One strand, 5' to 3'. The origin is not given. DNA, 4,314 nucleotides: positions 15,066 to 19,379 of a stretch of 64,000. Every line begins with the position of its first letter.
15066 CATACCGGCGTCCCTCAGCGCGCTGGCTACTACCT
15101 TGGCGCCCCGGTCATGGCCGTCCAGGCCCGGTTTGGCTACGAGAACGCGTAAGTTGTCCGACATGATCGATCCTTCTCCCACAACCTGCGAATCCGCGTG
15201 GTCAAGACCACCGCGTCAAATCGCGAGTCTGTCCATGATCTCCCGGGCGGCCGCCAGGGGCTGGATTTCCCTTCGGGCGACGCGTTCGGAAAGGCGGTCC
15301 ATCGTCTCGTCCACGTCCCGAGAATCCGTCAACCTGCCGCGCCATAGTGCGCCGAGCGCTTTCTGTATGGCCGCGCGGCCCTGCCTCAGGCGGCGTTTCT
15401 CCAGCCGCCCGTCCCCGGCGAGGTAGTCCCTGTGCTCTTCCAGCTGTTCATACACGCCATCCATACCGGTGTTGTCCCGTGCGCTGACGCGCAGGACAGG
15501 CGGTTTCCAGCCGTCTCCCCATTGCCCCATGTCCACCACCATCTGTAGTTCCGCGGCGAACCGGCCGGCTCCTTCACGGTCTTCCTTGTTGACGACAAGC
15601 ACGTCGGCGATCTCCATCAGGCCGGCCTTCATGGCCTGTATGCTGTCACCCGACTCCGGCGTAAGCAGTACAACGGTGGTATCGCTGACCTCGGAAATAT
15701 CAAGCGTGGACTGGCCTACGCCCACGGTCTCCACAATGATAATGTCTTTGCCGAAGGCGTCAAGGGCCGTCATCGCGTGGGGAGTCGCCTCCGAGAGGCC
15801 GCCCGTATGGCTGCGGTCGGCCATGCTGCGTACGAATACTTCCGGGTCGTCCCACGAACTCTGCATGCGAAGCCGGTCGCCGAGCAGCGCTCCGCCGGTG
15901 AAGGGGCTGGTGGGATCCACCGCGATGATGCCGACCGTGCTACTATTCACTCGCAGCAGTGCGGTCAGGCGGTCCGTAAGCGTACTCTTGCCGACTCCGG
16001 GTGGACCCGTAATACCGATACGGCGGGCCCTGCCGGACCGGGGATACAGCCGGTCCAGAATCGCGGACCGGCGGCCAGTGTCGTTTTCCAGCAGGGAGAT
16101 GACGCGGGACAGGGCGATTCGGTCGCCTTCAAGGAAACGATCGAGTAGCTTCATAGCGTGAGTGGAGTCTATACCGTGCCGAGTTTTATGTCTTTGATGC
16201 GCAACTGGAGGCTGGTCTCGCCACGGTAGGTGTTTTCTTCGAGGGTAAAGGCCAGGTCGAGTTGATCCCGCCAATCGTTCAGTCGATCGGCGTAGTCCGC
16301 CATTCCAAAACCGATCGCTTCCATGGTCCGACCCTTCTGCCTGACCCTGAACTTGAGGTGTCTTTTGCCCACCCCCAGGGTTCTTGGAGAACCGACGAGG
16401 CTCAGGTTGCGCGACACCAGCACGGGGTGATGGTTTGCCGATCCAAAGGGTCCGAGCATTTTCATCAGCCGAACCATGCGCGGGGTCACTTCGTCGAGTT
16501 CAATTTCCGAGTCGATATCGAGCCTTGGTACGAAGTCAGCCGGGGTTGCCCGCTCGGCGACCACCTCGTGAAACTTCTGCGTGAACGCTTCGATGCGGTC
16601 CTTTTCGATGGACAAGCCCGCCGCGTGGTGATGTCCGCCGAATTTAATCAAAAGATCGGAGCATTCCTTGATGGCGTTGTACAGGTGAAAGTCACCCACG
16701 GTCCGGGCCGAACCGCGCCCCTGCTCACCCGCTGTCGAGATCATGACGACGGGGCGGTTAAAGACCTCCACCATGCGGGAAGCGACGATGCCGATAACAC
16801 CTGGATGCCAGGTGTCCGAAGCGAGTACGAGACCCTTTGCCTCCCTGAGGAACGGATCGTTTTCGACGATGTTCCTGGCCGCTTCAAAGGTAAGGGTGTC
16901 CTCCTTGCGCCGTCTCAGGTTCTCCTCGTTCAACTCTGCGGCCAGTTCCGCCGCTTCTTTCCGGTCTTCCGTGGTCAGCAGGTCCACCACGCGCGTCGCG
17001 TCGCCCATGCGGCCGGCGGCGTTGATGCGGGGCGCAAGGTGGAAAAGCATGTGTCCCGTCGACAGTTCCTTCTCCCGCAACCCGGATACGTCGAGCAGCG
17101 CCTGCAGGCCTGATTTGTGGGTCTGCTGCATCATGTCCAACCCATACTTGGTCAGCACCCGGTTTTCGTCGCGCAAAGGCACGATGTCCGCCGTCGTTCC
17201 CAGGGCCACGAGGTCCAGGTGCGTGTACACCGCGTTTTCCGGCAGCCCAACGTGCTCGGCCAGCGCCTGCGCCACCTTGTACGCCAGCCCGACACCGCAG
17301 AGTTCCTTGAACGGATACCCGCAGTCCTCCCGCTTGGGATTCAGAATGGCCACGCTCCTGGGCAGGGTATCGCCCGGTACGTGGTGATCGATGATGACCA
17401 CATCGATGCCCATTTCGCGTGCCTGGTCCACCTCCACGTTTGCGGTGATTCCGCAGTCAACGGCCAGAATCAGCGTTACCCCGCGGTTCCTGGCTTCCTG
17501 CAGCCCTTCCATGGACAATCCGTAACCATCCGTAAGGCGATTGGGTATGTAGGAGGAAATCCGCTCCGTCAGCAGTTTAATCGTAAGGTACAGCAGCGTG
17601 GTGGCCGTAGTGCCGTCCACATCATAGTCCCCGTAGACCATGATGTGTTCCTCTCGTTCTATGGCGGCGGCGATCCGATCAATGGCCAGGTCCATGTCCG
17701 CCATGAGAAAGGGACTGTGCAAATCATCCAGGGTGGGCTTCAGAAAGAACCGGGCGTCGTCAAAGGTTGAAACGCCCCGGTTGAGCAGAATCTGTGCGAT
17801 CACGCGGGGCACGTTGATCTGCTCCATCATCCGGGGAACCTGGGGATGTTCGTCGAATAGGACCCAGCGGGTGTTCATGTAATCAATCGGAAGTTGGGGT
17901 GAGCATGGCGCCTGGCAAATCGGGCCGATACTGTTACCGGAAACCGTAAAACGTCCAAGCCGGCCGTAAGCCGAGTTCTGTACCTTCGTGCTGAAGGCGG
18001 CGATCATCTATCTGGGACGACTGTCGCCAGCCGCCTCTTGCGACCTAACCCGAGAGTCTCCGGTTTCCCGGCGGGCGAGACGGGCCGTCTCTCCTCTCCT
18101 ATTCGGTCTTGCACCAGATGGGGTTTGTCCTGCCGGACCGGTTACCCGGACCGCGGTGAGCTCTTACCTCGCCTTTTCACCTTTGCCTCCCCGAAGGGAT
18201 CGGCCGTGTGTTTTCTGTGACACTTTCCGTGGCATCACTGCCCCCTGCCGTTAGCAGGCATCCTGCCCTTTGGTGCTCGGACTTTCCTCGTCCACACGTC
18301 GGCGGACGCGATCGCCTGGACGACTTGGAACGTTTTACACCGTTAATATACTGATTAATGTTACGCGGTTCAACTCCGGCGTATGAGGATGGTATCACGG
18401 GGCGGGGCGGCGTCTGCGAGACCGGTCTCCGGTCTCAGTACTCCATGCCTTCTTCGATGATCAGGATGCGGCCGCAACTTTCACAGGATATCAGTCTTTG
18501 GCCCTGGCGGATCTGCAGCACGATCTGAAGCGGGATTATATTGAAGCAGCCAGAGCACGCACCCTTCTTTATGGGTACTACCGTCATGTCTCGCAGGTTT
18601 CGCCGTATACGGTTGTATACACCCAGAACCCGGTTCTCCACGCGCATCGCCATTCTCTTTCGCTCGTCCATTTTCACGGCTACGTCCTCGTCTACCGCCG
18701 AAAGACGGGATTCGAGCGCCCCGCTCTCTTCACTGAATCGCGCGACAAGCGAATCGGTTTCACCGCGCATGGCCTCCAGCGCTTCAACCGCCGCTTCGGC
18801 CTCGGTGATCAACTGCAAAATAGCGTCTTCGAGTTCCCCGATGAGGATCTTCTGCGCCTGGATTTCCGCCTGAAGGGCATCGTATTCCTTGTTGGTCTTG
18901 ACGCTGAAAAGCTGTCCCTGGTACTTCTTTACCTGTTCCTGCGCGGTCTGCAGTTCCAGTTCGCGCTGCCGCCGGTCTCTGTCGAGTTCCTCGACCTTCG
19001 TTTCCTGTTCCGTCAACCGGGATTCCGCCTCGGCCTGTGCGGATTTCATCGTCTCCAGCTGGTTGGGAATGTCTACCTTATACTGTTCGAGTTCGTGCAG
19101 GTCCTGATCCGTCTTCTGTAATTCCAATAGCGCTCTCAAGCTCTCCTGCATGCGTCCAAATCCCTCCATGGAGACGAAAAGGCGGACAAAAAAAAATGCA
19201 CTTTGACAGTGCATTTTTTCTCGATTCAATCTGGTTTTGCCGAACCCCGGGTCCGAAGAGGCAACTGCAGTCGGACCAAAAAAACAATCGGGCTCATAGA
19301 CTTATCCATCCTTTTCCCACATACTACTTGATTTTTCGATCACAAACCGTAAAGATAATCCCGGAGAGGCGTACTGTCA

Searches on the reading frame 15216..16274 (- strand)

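Call 17: search_protein_families(library=pfam, max_evalue=0.00001, proteins=[window:15216-16274:-])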
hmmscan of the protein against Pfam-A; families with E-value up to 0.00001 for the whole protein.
window:15216-16274:- (352 aa): 1 family
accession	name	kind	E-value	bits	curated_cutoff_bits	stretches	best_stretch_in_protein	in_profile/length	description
PF03308.22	MeaB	-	1.4e-82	277.2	23.1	1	55-302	1-255/273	Methylmalonyl Co-A mutase-associated GTPase MeaB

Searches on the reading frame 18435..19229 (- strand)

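Call 18: search_protein_families(library=pfam, max_evalue=0.00001, proteins=[window:18435-19229:-])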
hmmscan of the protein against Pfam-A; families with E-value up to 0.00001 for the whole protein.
window:18435-19229:- (264 aa): 2 families
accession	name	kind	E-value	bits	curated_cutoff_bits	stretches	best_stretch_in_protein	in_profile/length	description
PF24481.2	CT398_CC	-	2.9e-13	50.5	27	1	37-211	1-178/180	CT398-like coiled coil hairpin domain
PF02591.20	Zn_ribbon_9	-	6.1e-09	36.3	29.1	1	224-256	1-33/33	C4-type zinc ribbon domain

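Call 72: search_protein_families(library=ncbifam, proteins=[window:18435-19229:-], max_evalue=1e-10)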
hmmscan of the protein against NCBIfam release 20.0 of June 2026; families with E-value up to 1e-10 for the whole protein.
window:18435-19229:- (264 aa): 1 family
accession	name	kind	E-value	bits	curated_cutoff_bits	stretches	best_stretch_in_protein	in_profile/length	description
NF047363.1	Zn_ribbon_CdsZ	equivalog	1.4e-26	93.4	275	1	27-259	1-233/251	zinc ribbon domain regulatory protein CdsZ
